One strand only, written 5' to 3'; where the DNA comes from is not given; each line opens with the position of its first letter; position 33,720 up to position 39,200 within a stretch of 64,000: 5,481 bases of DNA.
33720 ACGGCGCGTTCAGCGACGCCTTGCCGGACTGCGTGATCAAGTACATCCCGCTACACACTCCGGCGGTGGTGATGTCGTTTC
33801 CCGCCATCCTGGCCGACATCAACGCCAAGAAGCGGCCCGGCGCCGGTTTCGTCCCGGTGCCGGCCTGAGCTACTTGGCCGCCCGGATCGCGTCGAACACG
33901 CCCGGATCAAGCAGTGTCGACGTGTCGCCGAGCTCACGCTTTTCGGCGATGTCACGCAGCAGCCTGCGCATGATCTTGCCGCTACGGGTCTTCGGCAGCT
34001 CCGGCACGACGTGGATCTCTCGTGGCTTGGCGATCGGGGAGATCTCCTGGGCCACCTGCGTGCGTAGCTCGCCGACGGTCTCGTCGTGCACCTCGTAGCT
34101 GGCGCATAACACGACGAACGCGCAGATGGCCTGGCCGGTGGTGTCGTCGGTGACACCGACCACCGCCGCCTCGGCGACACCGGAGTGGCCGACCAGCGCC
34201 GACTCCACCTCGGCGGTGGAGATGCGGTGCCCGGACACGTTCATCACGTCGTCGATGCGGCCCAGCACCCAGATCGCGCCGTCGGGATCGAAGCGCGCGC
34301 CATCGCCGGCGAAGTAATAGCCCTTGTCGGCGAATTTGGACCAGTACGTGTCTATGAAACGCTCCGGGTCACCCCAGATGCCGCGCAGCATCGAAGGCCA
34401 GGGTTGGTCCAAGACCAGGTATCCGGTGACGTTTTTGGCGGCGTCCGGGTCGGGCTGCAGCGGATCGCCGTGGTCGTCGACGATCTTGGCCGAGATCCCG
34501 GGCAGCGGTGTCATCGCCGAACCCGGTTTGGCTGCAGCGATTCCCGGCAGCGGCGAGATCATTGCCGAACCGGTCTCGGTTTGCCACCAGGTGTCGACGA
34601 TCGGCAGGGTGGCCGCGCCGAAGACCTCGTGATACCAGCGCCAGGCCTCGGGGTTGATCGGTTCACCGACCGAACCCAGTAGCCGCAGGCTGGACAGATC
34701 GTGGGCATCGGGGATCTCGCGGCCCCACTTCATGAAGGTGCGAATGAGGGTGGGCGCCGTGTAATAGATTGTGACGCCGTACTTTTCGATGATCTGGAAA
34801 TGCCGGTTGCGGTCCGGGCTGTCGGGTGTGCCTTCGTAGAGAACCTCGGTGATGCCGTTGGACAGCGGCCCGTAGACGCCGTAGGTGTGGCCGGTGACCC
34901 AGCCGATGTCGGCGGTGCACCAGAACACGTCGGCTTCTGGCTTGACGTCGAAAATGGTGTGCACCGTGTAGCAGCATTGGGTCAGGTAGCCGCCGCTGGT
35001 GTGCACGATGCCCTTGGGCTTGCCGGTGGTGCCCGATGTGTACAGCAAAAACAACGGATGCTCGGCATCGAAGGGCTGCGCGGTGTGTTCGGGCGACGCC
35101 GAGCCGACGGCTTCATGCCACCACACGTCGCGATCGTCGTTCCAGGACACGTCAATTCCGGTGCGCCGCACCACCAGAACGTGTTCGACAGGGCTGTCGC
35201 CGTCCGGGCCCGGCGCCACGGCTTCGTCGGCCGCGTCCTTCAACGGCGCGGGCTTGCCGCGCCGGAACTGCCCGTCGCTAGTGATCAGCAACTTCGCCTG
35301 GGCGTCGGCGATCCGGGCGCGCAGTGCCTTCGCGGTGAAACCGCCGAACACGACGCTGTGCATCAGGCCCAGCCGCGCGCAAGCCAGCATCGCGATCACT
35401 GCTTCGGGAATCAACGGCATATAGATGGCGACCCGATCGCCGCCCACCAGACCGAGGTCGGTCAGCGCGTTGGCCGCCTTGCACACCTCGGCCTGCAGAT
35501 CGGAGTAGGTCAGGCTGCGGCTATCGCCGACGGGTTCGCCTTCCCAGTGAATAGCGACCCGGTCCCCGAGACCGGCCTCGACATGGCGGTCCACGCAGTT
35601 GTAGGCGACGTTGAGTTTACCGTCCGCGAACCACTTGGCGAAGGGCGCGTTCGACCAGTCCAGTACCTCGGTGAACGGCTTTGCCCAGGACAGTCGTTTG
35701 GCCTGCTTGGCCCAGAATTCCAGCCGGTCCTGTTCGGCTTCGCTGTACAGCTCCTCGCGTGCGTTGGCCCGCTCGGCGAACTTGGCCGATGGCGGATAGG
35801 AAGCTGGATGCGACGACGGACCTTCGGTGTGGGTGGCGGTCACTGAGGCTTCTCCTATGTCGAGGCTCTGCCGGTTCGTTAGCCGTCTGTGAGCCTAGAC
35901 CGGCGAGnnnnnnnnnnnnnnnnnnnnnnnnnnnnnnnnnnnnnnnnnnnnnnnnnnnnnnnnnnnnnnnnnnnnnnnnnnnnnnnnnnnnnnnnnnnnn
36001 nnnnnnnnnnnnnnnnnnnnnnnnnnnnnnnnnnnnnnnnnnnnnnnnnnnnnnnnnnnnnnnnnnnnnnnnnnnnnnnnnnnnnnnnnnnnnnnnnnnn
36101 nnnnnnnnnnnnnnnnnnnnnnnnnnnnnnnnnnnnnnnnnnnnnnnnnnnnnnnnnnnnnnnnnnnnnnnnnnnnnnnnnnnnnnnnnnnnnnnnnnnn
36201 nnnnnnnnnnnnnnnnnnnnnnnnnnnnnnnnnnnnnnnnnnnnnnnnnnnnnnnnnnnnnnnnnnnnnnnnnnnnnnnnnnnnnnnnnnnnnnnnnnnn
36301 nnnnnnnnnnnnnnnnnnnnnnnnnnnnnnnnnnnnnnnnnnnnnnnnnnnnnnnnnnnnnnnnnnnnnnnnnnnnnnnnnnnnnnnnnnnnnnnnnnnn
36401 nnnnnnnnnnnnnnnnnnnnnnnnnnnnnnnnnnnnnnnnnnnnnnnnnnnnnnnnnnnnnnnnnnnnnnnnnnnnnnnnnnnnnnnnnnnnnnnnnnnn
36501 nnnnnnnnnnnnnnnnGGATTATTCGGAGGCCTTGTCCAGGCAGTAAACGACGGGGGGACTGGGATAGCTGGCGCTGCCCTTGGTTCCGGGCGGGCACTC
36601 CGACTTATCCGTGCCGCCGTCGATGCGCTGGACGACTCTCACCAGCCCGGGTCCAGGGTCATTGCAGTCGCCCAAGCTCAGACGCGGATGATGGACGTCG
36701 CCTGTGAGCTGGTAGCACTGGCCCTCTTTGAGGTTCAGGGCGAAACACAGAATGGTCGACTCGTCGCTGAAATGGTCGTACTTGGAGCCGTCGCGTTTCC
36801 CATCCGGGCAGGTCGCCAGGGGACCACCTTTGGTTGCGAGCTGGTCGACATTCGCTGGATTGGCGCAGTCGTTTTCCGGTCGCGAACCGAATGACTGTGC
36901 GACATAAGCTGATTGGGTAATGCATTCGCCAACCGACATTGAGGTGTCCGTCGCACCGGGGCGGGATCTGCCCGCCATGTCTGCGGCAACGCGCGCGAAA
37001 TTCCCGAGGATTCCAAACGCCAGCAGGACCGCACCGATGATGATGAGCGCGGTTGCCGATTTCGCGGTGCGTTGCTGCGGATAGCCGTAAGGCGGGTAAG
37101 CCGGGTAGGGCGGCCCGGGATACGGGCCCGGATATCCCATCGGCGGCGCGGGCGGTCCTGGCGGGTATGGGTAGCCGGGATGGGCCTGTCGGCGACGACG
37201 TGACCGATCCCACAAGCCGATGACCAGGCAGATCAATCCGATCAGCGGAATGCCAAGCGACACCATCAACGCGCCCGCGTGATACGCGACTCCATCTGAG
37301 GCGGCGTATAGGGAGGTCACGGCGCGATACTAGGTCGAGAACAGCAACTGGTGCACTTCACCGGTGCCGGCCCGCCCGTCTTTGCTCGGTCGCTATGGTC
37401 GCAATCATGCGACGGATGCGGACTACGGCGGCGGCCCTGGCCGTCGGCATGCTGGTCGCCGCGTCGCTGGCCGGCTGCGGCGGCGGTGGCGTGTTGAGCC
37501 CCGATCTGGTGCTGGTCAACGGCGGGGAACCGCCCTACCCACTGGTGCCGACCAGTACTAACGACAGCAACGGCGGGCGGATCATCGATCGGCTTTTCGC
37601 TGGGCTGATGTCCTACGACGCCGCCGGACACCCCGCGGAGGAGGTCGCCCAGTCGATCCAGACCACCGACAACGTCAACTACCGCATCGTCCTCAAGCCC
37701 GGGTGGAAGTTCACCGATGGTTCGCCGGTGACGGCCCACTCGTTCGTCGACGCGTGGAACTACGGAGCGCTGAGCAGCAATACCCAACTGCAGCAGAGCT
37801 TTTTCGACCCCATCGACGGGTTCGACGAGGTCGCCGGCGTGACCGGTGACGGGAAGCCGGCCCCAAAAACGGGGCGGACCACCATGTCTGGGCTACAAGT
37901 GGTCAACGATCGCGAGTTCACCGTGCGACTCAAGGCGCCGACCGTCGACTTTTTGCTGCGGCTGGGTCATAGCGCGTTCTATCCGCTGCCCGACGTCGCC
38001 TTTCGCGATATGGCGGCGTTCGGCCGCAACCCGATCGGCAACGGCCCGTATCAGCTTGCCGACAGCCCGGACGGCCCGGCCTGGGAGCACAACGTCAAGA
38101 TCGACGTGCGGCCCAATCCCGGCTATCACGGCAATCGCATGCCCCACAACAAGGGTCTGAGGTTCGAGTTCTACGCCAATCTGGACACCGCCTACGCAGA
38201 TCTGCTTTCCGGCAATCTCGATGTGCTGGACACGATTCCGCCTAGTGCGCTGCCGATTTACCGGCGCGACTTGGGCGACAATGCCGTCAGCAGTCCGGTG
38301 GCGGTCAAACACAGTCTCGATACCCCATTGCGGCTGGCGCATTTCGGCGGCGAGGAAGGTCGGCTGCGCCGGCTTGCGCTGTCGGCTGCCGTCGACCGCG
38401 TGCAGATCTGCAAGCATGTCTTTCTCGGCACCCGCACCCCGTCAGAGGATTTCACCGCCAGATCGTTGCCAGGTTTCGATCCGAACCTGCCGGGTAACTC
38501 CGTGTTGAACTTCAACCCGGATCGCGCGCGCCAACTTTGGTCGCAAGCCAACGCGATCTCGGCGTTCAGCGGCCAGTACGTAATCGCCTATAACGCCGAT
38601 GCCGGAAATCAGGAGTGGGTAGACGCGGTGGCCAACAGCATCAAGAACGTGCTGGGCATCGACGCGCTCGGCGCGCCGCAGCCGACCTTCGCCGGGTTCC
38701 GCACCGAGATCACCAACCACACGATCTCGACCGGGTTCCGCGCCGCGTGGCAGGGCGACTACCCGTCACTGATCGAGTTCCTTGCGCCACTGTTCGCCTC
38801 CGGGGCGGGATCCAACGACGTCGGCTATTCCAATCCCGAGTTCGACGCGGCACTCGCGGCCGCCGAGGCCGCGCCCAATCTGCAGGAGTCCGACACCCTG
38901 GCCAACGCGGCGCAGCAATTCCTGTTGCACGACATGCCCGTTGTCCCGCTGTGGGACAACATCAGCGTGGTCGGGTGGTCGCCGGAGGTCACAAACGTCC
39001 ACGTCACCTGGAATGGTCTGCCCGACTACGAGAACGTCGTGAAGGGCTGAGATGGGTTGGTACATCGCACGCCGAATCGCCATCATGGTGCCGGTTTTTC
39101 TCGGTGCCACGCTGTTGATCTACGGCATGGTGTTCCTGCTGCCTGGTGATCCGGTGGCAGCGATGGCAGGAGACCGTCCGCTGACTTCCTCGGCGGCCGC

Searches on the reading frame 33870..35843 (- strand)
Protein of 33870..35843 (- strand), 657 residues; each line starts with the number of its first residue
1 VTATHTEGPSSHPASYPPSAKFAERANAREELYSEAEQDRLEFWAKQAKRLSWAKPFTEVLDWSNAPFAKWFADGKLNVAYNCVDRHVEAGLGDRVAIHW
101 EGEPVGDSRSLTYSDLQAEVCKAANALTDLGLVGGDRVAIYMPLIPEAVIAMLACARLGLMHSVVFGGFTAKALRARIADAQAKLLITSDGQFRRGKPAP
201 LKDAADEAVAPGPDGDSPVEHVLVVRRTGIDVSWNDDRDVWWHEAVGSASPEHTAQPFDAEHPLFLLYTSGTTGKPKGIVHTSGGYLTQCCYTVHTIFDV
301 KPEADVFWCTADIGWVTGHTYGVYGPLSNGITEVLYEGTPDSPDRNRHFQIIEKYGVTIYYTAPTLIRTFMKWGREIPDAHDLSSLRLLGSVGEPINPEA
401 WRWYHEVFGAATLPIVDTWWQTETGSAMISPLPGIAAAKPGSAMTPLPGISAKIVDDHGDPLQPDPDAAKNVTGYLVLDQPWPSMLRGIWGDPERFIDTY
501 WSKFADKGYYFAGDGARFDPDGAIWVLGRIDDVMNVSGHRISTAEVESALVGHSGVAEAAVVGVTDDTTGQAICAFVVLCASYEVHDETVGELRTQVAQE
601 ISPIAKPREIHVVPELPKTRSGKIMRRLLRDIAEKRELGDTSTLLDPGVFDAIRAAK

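Call 45: search_protein_families(library=pfam, proteins=[window:33870-35843:-], max_evalue=0.0001)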
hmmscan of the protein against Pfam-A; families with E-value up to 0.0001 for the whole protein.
window:33870-35843:- (657 aa): 3 families
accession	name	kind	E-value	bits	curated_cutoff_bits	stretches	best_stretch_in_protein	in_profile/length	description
PF00501.34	AMP-binding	-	4.6e-88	296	29.9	1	91-490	7-384/384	AMP-binding enzyme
PF13193.12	AMP-binding_C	-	7.5e-26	91.3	24.5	1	545-623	1-76/76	AMP-binding enzyme C-terminal domain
PF16177.11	ACAS_N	-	1e-22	80.1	27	1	30-83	2-55/55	Acetyl-coenzyme A synthetase N-terminus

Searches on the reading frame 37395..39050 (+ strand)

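Call 45: search_protein_families(library=pfam, proteins=[window:37395-39050:+], max_evalue=0.0001)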
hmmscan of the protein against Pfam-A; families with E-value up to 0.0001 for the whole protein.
window:37395-39050:+ (551 aa): 1 family
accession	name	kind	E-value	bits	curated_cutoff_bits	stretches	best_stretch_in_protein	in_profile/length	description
PF00496.27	SBP_bac_5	-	3.3e-46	158.5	32.4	1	83-473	5-367/368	Bacterial extracellular solute-binding proteins, family 5 Middle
